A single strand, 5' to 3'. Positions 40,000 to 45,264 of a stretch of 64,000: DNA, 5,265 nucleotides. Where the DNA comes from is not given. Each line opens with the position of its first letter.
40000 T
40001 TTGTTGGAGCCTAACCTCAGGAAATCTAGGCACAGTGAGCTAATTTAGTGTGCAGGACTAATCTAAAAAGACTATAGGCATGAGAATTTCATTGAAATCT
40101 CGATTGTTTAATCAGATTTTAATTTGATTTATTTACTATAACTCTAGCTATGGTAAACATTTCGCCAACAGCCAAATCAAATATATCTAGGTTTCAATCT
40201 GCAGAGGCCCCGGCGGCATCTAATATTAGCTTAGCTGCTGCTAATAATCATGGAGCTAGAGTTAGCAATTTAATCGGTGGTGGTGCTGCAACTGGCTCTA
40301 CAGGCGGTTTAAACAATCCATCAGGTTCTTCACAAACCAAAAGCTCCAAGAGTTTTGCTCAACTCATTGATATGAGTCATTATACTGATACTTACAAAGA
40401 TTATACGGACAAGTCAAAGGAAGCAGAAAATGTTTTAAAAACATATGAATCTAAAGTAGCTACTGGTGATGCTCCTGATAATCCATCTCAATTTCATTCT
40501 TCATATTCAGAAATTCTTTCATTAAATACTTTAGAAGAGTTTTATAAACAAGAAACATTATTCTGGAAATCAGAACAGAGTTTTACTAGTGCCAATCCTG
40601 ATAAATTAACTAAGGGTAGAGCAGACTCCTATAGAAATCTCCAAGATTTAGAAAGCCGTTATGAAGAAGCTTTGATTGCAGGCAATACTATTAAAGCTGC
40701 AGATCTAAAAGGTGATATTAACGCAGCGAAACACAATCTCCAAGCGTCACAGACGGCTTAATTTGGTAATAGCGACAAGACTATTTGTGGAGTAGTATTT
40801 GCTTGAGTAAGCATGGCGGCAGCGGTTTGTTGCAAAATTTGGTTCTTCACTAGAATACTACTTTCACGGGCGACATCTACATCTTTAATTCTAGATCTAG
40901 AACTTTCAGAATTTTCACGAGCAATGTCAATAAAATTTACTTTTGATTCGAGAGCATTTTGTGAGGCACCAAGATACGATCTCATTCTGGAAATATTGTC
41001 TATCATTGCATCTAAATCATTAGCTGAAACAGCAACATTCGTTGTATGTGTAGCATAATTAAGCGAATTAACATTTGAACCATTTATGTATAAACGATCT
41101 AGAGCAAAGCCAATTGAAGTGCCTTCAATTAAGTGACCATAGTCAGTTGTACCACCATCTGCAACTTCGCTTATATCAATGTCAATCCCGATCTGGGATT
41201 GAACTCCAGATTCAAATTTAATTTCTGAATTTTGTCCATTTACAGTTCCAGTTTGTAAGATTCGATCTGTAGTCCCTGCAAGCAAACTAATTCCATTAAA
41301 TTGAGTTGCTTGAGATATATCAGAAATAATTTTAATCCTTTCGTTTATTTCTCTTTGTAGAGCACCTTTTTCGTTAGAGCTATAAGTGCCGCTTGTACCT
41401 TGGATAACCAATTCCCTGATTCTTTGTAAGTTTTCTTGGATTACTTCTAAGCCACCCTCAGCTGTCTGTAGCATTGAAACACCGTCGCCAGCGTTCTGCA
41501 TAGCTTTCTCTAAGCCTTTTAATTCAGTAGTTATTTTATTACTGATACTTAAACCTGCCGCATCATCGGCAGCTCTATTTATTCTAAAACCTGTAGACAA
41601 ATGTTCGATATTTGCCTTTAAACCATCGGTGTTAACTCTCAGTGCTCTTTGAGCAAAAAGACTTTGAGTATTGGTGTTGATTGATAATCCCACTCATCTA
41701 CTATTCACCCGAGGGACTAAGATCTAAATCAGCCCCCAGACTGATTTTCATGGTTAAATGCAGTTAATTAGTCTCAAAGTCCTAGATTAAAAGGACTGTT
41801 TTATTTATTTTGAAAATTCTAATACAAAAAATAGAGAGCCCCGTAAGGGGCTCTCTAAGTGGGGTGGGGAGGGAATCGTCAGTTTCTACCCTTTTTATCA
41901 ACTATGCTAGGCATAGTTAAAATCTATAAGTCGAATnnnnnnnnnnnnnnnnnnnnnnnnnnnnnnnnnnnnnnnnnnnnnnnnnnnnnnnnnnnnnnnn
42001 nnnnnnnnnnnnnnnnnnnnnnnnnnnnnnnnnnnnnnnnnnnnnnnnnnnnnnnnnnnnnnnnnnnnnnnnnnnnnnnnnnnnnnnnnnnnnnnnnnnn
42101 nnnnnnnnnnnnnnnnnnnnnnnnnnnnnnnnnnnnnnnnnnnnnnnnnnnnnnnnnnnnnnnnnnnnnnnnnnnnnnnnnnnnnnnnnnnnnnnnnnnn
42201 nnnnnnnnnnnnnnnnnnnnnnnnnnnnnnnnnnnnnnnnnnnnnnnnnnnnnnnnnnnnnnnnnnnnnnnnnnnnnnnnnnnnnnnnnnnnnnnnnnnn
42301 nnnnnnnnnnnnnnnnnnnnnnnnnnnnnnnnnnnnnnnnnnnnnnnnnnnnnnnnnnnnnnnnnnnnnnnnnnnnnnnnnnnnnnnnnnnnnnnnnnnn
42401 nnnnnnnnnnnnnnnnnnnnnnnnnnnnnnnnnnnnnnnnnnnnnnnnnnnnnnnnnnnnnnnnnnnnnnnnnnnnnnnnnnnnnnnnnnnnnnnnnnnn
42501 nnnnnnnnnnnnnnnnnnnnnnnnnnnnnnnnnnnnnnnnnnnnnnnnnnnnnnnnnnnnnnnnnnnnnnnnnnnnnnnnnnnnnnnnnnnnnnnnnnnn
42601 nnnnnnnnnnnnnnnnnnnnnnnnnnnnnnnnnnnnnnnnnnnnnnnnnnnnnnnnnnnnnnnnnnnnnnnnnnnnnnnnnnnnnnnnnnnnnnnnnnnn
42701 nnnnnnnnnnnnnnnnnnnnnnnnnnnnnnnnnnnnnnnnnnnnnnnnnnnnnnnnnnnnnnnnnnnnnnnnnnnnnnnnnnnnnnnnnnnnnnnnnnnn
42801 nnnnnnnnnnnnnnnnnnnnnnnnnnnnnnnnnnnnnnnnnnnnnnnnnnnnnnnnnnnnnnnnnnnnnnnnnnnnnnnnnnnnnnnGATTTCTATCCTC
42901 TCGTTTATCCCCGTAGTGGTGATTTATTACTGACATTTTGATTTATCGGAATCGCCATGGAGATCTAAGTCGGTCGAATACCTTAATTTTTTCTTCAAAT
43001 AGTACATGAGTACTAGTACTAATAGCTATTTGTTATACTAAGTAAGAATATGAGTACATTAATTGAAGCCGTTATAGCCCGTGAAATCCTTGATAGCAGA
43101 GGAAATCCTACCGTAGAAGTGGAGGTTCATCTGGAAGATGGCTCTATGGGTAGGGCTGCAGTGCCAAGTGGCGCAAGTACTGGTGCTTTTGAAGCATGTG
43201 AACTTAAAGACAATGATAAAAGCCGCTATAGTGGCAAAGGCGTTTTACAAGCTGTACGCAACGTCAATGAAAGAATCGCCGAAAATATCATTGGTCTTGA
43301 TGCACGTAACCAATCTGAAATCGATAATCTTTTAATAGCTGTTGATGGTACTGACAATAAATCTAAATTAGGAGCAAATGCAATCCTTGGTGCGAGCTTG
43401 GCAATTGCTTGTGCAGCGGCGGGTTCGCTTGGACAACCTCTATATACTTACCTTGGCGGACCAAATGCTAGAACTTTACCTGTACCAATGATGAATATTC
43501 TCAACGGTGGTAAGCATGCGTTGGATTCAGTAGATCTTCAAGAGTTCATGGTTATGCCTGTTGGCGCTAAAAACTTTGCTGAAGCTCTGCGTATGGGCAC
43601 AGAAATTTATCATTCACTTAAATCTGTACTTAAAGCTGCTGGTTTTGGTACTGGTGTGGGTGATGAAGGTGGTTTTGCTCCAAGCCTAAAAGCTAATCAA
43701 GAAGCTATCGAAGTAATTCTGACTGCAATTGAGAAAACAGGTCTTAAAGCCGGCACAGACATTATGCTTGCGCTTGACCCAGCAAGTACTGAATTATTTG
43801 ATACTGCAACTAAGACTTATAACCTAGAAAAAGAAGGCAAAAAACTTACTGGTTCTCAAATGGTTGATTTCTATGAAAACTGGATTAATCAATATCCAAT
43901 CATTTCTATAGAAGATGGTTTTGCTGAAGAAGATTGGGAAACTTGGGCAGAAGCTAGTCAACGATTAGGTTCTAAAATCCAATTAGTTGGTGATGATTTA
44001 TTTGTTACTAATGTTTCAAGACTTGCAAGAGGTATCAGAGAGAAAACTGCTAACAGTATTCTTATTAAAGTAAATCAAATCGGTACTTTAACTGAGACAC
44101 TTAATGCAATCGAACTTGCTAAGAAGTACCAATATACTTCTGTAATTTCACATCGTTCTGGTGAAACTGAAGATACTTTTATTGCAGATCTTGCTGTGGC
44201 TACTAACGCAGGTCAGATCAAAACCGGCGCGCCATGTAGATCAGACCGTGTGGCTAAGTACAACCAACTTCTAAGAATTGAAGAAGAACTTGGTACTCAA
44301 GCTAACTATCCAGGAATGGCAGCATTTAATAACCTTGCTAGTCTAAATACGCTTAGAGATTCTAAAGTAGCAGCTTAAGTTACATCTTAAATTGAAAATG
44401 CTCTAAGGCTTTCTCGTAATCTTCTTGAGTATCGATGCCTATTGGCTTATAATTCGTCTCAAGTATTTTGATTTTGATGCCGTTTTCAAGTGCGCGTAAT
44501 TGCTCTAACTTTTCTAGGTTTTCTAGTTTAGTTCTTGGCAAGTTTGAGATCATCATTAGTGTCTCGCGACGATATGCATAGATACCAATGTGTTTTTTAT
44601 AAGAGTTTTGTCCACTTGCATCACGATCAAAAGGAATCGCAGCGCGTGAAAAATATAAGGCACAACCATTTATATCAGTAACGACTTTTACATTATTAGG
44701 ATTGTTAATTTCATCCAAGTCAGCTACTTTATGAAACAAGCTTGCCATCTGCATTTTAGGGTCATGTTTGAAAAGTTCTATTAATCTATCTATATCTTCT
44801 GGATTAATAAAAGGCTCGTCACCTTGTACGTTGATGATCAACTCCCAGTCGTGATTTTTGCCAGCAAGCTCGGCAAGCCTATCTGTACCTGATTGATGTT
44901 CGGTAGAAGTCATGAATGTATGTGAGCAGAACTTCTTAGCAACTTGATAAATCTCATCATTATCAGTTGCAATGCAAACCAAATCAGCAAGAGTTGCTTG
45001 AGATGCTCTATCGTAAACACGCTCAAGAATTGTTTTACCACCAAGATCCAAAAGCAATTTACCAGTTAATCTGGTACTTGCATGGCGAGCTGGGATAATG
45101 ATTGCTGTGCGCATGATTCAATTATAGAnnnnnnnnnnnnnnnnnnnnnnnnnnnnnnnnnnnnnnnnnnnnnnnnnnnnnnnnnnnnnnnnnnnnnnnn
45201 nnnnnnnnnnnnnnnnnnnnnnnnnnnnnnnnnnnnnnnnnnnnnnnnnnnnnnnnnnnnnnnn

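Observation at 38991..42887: Three-flagellin locus with two gene-converted identical copies and one divergent copy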

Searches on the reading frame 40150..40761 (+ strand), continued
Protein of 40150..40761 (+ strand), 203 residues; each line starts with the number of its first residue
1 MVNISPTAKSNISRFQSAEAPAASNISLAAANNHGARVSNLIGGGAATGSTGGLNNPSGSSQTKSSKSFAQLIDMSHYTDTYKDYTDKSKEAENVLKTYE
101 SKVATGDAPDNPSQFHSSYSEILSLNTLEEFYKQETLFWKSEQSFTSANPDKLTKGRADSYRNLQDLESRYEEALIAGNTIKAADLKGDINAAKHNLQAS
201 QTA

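Call 54: find_homologous_proteins(query=A3, max_evalue=0.001)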
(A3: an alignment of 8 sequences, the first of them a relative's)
Query A3 (8 sequences) (203 aa, profile of the alignment): 11 proteins with E <= 0.001 among 5128 candidates.
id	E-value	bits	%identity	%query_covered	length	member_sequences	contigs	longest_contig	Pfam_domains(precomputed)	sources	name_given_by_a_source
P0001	1.1e-92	327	100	100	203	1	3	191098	-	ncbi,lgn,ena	-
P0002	1.3e-92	327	86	100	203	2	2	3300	-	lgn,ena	-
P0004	1.6e-92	327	83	100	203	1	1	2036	-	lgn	-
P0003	4.3e-92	325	85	100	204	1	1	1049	-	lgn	-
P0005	2.4e-89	317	72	100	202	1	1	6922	-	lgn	-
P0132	8.4e-69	249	40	50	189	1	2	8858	-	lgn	-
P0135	2.9e-57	212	22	74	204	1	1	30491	-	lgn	-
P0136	1.0e-37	148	23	67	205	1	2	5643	-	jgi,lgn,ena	-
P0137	1.0e-36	145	26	68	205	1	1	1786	-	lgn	-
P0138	2.4e-35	140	24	68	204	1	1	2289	-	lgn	-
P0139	1.8e-28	118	25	74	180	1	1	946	-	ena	-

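Call 57: search_solved_structures(query=A4, max_evalue=10)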
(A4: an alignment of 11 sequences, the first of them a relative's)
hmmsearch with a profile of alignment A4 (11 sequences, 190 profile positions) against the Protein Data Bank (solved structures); distinct sequences matched with E-value up to 10: 1.
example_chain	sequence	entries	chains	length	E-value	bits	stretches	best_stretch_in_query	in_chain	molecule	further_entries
35zv_J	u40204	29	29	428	3.2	10.8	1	135-184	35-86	26S proteasome regulatory subunit 6B homolog | 26S protease regulatory subunit 6B homolog | RPT3 isoform 1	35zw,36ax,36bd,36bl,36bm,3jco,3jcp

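Call 58: find_encoding_contigs(protein=P0136, flank=6000, max_places=4)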
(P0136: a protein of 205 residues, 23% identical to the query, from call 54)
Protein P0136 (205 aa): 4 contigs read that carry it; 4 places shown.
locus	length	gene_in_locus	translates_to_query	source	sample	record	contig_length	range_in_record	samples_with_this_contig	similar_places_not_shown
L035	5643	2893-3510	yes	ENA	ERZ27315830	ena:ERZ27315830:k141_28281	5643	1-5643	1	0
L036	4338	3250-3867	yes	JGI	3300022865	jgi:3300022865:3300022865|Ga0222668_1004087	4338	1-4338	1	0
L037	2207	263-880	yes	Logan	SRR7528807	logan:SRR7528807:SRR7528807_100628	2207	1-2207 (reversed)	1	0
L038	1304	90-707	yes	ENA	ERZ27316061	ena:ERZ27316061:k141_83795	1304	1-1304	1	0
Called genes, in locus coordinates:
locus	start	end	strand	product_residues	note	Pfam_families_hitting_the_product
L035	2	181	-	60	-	?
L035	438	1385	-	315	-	PF00669:Flagellin_N, PF00700:Flagellin_C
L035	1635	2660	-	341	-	PF00669:Flagellin_N, PF00700:Flagellin_C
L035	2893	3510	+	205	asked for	-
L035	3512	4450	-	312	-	PF00669:Flagellin_N, PF00700:Flagellin_C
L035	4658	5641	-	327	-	?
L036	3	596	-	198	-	?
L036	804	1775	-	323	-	PF00669:Flagellin_N, PF00700:Flagellin_C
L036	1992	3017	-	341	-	PF00669:Flagellin_N, PF00700:Flagellin_C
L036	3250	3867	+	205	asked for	-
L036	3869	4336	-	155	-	?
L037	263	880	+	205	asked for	-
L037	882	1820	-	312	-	PF00669:Flagellin_N, PF00700:Flagellin_C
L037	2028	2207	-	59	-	?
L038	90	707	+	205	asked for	-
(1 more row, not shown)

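Call 61: predict_structure(alignment_id=A4)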
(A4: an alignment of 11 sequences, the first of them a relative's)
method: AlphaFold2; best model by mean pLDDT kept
length: 203 residues; sequences in the alignment: 11
mean_pLDDT: 72.4   pTM: 0.64
mean pLDDT of the five models: 72.4, 71.0, 67.8, 55.8, 46.8
residues with pLDDT >= 90: 89; 70-90: 44; 50-70: 10; < 50: 60
segments of 3 or more residues with pLDDT < 50: 1-60
pLDDT, mean of each block of 10 residues (from residue 1): 33 28 34 35 31 39 81 96 94 83 69 74 92 97 92 89 98 94 97 92 70
secondary structure, 60 per line:
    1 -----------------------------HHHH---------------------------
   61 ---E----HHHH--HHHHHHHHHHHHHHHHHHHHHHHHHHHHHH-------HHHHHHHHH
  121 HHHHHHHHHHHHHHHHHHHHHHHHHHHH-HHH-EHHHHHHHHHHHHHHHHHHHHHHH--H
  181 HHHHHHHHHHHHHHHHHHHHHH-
elements in order: H30-33 H69-72 H75-104 H112-148 H155-177 H180-202
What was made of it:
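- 40150..40761 (+): ORFx (203 aa), an orphan family. Residues 1-60 are disordered and residues 61-203 form a helical bundle. It is divergent from copy 1 and convergent with copy 2, overlapping it by 4 nt. Call 61 (AF2 mean pLDDT 72; residues 61-203 are high-confidence in the model).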

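Call 64: fold_search(model_id=the predicted structure, library=pdb)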
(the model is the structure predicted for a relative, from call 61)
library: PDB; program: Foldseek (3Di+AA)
matches with E <= 10: 329; with E <= 0.001: 0
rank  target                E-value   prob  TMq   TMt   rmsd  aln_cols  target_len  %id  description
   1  6w6x_A                3.4e-01  0.84  0.24  0.39  11.4       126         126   13  Crystal Structure of ABLE Apo-protein (released 2020-08-26)
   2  4tko                  4.8e-01  0.91  0.35  0.22  27.4       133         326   14  Structure of the periplasmic adaptor protein EmrA (released 2014-07-09)
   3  8tn1_A                6.3e-01  0.60  0.28  0.37  10.2       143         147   10  De novo designed protein binds poly ADP ribose polymerase inhibitors (PARPi) - apo (released 2024-04-24)
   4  9jpl_A                6.6e-01  0.13  0.16  0.20  17.3       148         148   12  Crystal structure of DhdR inducer binding domain in complex with inducer (released 2024-11-06)
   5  9vkn_B                7.3e-01  0.15  0.18  0.22  16.8       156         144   13  Crystal structure of DhdR in complex with inducer L2HG (released 2025-08-06)
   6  3q0k_B                9.0e-01  0.18  0.20  0.16  29.8       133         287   14  Crystal structure of Human PACSIN 2 F-BAR (released 2012-02-15)
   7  6voa_B                9.5e-01  0.28  0.23  0.09  15.4       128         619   10  Cryo-EM structure of the BBSome-ARL6 complex (released 2020-06-24)
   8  9taq_A                1.1e+00  0.54  0.25  0.38  11.4       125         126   13  De novo photoenzyme variant ABLE-E116C-TXT H49A-L42T (photoABLE1 precursor) in complex with substrate (released 2026-03-25)
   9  9tau                  1.2e+00  0.54  0.24  0.40  11.0       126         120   13  De novo photoenzyme variant ABLE-E116C-TXT V111H-L53A (photoABLE2 precursor) in complex with substrate (released 2026-03-25)
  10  8xr6_Q                1.4e+00  0.41  0.27  0.38  14.2       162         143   12  Cryo-EM structure of cryptophyte photosystem II (released 2024-06-19)
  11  9tas                  1.4e+00  0.51  0.26  0.39  11.2       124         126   13  De novo photoenzyme photoABLE1 in complex with substrate (released 2026-03-25)
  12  3frr                  1.5e+00  0.41  0.34  0.36   8.9       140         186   12  Structure of human IST1(NTD) - (residues 1-189)(P21) (released 2009-06-30)
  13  9n0k_A                1.5e+00  0.38  0.26  0.38  11.4       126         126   14  Crystal structure of KABLE triple mutant (Ile12Phe, Lys14Pro, Leu20Trp) (released 2025-08-20)
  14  9uhd                  1.6e+00  0.23  0.23  0.22  24.4       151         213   10  Structure of FAM92A BAR domain (released 2025-07-16)
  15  9taq_C                1.8e+00  0.41  0.25  0.39  11.1       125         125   12  De novo photoenzyme variant ABLE-E116C-TXT H49A-L42T (photoABLE1 precursor) in complex with substrate (released 2026-03-25)
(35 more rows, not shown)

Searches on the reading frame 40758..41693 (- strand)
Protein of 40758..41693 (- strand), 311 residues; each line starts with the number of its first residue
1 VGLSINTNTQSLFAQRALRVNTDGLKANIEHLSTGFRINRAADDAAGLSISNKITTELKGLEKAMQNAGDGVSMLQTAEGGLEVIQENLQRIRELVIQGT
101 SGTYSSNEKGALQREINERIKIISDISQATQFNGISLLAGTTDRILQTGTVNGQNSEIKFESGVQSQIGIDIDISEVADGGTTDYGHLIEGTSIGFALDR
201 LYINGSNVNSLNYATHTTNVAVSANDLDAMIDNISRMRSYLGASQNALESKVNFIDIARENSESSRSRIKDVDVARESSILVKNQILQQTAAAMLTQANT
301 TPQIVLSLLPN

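Call 6: search_protein_families(library=pfam, proteins=[window:40758-41693:-], max_evalue=0.01)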
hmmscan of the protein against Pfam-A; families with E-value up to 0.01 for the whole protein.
window:40758-41693:- (311 aa): 2 families
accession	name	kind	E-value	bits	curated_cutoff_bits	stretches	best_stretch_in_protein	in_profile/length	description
PF00669.25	Flagellin_N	-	3.2e-37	128.1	26.6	1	5-141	1-137/139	Bacterial flagellin N-terminal helical region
PF00700.27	Flagellin_C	-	5.3e-21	75.2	23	1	227-309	4-86/86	Bacterial flagellin C-terminal helical region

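Call 9: search_protein_families(library=ncbifam, proteins=[window:40758-41693:-], max_evalue=0.01)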
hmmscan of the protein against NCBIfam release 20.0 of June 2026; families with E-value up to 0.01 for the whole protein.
window:40758-41693:- (311 aa): 29 families (the best 25 are shown)
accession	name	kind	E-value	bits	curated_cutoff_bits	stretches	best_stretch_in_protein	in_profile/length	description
NF005294.0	PRK06819.1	subfamily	5.8e-63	213.6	387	2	4-162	4-162/376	FliC/FljB family flagellin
NF009444.0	PRK12802.1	equivalog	3.6e-61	207.2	332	2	1-177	1-179/282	flagellin domain-containing protein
NF005953.0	PRK08026.1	subfamily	3.2e-57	195.3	619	2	3-160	3-160/548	FliC/FljB family flagellin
NF009446.0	PRK12804.1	subfamily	7.1e-57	193.2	352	1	4-309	2-300/301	flagellin Hag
NF006467.0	PRK08869.1-2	subfamily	1.9e-56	191.9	443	2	3-158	3-159/400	flagellin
NF009448.0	PRK12806.1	equivalog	3.5e-55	187.7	531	2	4-188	4-191/475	flagellin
NF006466.0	PRK08869.1-1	subfamily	5e-53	181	426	2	1-159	1-160/377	flagellin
NF006468.0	PRK08869.1-3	subfamily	2.6e-50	171.6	436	2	1-157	1-158/378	polar flagellin E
NF038071.1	lat_flg_LafA_2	exception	5.2e-50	170.4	365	1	1-309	1-283/284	lateral flagellin LafA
NF006469.0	PRK08869.1-4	equivalog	9.7e-50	170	627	2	1-162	1-163/377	flagellin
NF006470.0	PRK08869.1-5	equivalog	2.2e-46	158.8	423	2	3-158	2-158/388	flagellin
NF009449.0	PRK12807.1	subfamily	3.5e-46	158.1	347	1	4-309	2-286/287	flagellin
NF009445.0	PRK12803.1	equivalog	6.5e-41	140.6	450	2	5-140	3-138/335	flagellin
NF033376.1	lat_flg_LafA_1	exception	2.5e-39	135.4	440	1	3-309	2-303/304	lateral flagellin LafA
NF009450.0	PRK12808.1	equivalog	2.9e-37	129.3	476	2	4-170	2-170/476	flagellin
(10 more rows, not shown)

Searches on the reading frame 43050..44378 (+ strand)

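Call 9: search_protein_families(library=ncbifam, proteins=[window:43050-44378:+], max_evalue=0.01)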
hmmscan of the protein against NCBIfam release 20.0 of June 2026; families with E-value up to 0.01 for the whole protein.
window:43050-44378:+ (442 aa): 5 families
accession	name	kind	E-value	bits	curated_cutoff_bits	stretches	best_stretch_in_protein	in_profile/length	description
TIGR01060.2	eno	equivalog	3.5e-205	681.6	300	1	5-428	1-424/425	phosphopyruvate hydratase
NF006223.0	PRK08350.1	equivalog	7.9e-28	97.7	624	2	3-153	2-137/341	hypothetical protein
NF010631.0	PRK14027.1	equivalog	0.0046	16.3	515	0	15-123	120-220/283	quinate/shikimate dehydrogenase (NAD+)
TIGR01928.1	menC_lowGC_arch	equivalog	0.0046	16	200.65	1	279-366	196-280/325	o-succinylbenzoate synthase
NF043002.1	HProlDhtase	equivalog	0.0085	15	500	0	317-383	242-309/366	cis-3-hydroxy-L-proline dehydratase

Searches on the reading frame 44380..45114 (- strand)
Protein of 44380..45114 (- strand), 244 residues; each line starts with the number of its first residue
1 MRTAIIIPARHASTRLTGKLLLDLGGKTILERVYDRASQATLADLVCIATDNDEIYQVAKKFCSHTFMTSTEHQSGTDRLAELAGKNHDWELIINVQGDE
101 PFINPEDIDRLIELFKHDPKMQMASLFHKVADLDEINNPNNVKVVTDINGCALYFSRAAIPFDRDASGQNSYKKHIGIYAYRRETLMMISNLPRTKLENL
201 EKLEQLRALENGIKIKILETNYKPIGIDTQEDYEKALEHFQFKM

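Call 9: search_protein_families(library=ncbifam, proteins=[window:44380-45114:-], max_evalue=0.01)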
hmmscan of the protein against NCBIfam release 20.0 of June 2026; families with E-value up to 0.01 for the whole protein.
window:44380-45114:- (244 aa): 19 families
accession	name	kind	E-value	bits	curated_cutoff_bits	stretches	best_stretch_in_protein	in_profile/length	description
NF003952.0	PRK05450.1-5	subfamily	6e-91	304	193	1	1-241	1-246/250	3-deoxy-manno-octulosonate cytidylyltransferase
NF009905.0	PRK13368.1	subfamily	6.6e-84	281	255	1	1-241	1-239/243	3-deoxy-manno-octulosonate cytidylyltransferase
NF003950.0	PRK05450.1-3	subfamily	6.3e-72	241.9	234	1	1-236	1-238/248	3-deoxy-manno-octulosonate cytidylyltransferase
TIGR00466.1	kdsB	equivalog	1.3e-67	227.7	155.2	1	3-234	3-241/241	3-deoxy-manno-octulosonate cytidylyltransferase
NF003948.0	PRK05450.1-1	equivalog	1.3e-64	217.8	281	1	1-239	4-242/248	3-deoxy-manno-octulosonate cytidylyltransferase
TIGR03310.1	matur_MocA_YgfJ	equivalog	4.1e-12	46.5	186.45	1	5-121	2-121/188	molybdenum cofactor cytidylyltransferase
TIGR03584.1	PseF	equivalog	5.4e-08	32.7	205.7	1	6-69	3-67/222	pseudaminic acid cytidylyltransferase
NF010933.0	PRK14353.1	equivalog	6.5e-06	25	505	1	4-124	7-133/453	bifunctional UDP-N-acetylglucosamine diphosphorylase/glucosamine-1-phosphate N-acetyltransferase GlmU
NF010932.0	PRK14352.1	equivalog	1.9e-05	23.5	611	1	3-118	7-129/488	bifunctional UDP-N-acetylglucosamine diphosphorylase/glucosamine-1-phosphate N-acetyltransferase GlmU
TIGR01173.1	glmU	equivalog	2e-05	23.6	366.85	1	12-124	10-123/452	bifunctional UDP-N-acetylglucosamine diphosphorylase/glucosamine-1-phosphate N-acetyltransferase GlmU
NF010934.1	PRK14354.1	equivalog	2.2e-05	23.2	450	1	14-118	11-118/447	bifunctional UDP-N-acetylglucosamine diphosphorylase/glucosamine-1-phosphate N-acetyltransferase GlmU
NF010940.0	PRK14360.1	equivalog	0.00011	20.9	602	1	15-128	14-130/452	bifunctional UDP-N-acetylglucosamine diphosphorylase/glucosamine-1-phosphate N-acetyltransferase GlmU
NF053639.1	Mfer334_fam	equivalog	0.00016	21.6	260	1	14-120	22-131/209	pseudomurein biosynthesis protein PmurB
NF001457.0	PRK00317.1-3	equivalog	0.00019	21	164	1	18-124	18-122/200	molybdenum cofactor guanylyltransferase MobA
TIGR00453.1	ispD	equivalog_domain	0.001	18.6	181.3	1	6-121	3-123/219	2-C-methyl-D-erythritol 4-phosphate cytidylyltransferase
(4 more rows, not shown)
